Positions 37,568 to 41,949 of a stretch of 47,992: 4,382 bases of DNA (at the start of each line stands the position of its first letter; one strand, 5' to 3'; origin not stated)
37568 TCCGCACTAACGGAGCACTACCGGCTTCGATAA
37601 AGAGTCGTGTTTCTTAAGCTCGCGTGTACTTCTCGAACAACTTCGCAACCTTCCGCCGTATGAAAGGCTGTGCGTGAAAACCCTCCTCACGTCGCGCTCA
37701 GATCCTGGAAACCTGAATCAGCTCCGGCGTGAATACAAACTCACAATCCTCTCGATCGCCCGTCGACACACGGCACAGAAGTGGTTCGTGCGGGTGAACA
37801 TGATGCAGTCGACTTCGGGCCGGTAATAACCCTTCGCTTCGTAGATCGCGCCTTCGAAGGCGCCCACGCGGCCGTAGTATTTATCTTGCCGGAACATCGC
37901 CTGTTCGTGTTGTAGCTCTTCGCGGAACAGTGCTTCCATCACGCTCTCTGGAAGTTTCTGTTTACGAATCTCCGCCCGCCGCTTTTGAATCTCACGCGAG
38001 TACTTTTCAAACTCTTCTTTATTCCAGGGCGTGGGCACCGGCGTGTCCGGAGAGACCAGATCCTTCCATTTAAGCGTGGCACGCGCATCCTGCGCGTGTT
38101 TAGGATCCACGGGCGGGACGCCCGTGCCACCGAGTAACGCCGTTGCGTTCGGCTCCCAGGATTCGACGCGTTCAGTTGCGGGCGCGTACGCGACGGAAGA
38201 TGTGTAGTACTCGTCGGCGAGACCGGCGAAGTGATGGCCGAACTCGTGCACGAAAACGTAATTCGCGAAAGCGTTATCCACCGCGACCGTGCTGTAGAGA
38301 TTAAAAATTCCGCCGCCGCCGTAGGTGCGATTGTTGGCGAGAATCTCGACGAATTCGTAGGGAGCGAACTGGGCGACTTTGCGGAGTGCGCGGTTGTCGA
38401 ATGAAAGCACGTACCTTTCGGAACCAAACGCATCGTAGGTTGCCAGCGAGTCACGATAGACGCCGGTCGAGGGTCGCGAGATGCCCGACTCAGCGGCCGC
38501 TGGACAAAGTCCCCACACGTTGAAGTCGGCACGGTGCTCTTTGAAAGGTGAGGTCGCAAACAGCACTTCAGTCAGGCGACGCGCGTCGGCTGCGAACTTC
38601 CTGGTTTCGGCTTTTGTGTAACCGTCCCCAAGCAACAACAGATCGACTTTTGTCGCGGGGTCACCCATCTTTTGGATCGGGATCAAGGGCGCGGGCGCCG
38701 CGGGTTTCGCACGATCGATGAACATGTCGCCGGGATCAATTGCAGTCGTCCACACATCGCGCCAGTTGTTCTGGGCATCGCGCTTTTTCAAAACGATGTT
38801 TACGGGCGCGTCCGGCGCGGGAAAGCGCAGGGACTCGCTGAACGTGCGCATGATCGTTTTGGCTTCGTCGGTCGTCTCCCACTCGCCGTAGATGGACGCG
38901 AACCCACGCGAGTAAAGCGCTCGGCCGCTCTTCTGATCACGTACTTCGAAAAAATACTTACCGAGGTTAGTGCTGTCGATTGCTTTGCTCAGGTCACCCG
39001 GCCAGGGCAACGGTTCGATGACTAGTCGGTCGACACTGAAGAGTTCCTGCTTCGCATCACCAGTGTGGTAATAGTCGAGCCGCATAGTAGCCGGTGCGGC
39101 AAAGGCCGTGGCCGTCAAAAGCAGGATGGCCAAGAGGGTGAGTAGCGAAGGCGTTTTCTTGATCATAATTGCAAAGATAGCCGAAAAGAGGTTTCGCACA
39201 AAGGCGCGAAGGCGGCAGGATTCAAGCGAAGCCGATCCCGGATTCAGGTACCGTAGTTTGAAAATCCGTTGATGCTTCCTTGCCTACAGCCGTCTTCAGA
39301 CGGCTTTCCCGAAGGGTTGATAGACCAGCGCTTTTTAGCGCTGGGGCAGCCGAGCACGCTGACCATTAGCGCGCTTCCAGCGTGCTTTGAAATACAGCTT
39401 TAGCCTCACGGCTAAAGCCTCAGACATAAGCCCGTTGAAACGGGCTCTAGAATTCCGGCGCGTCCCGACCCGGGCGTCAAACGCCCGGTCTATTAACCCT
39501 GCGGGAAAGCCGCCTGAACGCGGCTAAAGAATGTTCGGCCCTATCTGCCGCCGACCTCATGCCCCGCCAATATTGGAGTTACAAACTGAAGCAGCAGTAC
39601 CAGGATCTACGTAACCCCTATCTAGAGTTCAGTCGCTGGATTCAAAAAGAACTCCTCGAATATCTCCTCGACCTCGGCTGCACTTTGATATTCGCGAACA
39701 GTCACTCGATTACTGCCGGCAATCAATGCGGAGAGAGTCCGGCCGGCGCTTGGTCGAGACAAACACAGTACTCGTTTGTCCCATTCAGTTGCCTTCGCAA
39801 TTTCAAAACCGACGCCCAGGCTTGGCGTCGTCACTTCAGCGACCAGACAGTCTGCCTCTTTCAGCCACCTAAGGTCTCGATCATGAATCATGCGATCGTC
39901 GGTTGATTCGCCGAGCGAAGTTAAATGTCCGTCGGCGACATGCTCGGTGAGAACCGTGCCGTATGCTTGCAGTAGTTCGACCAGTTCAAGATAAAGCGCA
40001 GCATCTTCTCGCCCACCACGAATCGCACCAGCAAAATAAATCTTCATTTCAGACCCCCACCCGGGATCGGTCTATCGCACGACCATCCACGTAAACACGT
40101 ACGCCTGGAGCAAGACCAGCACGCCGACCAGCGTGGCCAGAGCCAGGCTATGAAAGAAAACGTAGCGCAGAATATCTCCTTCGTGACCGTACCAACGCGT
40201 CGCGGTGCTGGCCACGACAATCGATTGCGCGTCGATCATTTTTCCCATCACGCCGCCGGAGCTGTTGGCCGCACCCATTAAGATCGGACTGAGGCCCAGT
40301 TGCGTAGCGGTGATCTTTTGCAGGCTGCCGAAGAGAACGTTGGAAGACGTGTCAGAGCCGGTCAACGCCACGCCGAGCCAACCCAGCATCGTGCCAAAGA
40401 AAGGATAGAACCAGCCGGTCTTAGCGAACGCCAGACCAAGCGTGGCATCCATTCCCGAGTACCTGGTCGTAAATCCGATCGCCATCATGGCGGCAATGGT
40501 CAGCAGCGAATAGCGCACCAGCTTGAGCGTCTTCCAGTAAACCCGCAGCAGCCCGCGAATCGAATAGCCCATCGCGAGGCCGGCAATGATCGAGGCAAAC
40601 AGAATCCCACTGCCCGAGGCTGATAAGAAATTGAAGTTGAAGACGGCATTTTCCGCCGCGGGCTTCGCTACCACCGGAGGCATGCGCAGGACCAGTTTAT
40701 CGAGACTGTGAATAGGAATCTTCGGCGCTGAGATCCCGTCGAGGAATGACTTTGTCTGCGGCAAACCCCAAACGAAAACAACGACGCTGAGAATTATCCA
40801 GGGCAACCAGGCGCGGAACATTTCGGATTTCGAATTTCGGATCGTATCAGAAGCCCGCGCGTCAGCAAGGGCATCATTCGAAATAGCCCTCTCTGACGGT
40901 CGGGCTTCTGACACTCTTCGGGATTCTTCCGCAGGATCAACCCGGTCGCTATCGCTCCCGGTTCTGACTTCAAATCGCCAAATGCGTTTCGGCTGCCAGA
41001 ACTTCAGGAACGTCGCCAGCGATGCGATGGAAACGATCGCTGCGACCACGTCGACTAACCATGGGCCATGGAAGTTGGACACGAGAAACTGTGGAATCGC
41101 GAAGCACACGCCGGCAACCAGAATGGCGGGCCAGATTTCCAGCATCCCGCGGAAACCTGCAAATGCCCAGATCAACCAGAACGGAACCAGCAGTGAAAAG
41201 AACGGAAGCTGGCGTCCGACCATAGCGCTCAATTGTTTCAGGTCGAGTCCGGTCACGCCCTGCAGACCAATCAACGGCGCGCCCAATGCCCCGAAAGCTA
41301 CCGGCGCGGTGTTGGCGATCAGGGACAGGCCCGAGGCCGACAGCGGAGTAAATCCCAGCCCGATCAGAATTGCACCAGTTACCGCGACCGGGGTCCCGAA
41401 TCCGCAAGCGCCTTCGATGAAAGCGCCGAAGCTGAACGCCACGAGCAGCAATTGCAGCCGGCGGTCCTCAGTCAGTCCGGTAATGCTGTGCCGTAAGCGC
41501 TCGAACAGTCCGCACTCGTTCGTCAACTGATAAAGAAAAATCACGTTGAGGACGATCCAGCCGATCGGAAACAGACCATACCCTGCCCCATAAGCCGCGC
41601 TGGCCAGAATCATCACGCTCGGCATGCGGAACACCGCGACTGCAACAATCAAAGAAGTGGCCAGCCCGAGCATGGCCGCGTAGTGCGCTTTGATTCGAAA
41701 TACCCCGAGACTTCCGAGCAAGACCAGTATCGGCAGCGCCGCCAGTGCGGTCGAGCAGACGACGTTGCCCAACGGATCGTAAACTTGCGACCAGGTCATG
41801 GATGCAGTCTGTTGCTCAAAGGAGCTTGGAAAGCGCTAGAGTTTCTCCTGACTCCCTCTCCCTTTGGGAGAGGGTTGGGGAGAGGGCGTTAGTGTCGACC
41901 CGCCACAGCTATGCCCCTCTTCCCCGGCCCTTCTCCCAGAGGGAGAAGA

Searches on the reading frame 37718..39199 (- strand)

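Call 60: search_protein_families(library=pfam, proteins=[window:37718-39199:-], max_evalue=0.00001)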
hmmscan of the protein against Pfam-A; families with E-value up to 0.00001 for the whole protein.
window:37718-39199:- (493 aa): 2 families
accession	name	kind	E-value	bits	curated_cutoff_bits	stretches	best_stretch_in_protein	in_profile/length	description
PF09471.16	Peptidase_M64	-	8.1e-125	416.4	26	1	173-486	1-302/302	IgA Peptidase M64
PF16217.10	M64_N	-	6e-35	119.9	27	1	35-149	7-120/122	Peptidase M64 N-terminus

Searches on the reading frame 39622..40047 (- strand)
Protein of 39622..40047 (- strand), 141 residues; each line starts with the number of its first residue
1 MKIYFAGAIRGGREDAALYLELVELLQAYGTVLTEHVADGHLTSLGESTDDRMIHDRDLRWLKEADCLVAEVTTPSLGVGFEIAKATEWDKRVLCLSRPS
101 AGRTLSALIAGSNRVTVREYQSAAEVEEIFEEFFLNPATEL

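Call 85: search_protein_families(library=pfam, proteins=[window:39622-40047:-], max_evalue=0.001)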
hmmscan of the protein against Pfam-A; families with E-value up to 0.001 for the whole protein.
window:39622-40047:- (141 aa): 1 family
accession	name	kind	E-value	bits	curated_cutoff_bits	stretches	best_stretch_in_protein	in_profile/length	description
PF05014.21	Nuc_deoxyrib_tr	-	6.7e-13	49.2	28.8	1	3-98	1-98/117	Nucleoside 2-deoxyribosyltransferase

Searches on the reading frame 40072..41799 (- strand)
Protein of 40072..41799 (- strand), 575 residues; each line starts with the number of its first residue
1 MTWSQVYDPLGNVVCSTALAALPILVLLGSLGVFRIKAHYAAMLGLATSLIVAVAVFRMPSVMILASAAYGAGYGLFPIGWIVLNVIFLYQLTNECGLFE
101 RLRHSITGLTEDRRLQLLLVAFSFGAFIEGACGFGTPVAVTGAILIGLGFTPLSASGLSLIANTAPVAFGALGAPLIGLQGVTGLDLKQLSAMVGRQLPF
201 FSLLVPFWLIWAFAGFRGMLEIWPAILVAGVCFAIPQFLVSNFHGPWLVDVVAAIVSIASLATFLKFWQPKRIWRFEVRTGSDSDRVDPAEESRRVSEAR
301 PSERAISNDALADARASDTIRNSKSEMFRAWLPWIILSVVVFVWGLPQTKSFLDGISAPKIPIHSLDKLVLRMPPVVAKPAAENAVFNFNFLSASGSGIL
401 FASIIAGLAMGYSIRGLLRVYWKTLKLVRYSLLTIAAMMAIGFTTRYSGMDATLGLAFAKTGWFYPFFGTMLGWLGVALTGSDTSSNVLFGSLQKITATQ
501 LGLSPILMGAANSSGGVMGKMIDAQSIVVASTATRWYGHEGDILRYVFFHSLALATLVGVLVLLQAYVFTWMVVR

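Call 60: search_protein_families(library=pfam, proteins=[window:40072-41799:-], max_evalue=0.00001)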
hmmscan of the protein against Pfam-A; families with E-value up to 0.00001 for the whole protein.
window:40072-41799:- (575 aa): 1 family
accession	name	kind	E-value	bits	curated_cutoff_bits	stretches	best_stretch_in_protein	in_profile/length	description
PF02652.20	Lactate_perm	-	7.6e-157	523.7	27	1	17-565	3-522/522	L-lactate permease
